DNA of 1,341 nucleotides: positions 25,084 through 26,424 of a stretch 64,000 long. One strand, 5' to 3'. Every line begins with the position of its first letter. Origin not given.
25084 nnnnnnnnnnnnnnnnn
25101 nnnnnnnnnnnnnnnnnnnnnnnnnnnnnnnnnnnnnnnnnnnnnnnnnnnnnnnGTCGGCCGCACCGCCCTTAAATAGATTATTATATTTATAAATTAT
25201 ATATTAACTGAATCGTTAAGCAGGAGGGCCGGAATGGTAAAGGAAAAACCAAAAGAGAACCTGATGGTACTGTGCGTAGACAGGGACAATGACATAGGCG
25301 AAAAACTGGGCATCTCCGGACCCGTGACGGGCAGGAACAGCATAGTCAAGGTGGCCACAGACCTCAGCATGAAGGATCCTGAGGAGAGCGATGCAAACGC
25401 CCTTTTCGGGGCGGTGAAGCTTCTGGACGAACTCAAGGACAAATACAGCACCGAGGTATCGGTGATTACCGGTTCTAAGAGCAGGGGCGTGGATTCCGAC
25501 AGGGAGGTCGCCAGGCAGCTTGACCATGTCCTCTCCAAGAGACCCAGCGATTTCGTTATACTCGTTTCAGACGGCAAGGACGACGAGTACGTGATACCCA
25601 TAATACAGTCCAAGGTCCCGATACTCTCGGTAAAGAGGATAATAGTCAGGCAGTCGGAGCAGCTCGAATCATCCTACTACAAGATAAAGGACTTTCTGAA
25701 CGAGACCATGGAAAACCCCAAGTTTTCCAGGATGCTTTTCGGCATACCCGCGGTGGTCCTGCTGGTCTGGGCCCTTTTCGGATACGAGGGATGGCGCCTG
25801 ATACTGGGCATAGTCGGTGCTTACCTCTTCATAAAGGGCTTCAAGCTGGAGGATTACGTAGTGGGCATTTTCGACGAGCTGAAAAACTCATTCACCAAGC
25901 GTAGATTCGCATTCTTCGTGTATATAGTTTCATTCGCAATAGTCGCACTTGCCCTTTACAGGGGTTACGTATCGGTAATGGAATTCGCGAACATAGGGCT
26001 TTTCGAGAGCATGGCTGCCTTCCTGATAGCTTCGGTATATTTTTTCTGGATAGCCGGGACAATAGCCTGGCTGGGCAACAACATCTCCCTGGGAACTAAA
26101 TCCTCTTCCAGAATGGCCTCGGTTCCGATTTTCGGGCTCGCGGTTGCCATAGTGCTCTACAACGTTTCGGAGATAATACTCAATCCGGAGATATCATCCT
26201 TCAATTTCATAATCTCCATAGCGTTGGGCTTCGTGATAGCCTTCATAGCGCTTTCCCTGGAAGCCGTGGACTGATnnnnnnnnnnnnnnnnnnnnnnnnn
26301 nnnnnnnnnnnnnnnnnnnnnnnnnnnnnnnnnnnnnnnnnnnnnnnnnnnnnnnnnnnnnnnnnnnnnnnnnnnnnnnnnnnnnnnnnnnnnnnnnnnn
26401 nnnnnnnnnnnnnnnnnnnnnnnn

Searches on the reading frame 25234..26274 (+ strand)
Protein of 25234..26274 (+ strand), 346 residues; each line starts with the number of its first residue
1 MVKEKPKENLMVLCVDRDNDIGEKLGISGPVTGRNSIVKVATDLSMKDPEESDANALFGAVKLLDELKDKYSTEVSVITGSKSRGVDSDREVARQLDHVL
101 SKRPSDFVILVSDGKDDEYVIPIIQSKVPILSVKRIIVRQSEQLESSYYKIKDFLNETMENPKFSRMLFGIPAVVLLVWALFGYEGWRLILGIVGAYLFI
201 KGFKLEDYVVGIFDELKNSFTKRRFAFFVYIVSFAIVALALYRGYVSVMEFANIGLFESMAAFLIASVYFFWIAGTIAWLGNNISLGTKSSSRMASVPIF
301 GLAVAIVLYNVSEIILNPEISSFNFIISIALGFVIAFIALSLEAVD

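Call 8: search_protein_families(library=pfam, proteins=[window:25234-26274:+], max_evalue=0.01)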
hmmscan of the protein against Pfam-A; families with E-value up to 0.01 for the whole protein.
window:25234-26274:+ (346 aa): 1 family
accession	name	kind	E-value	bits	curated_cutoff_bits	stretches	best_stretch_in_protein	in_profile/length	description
PF04123.18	DUF373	-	2.6e-92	310.2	28.3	1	10-335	2-333/335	Domain of unknown function (DUF373)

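Call 14: find_encoding_contigs(protein=window:25234-26274:+, flank=6000, max_places=6)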
Protein window:25234-26274:+ (346 aa): 2 contigs read that carry it; 1 place shown.
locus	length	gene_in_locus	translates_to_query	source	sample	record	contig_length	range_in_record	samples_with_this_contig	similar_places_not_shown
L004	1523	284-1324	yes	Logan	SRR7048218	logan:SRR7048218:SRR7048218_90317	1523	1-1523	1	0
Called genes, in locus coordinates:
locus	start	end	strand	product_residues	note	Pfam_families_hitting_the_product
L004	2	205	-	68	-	?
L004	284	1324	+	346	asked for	PF04123:DUF373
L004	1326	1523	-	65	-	?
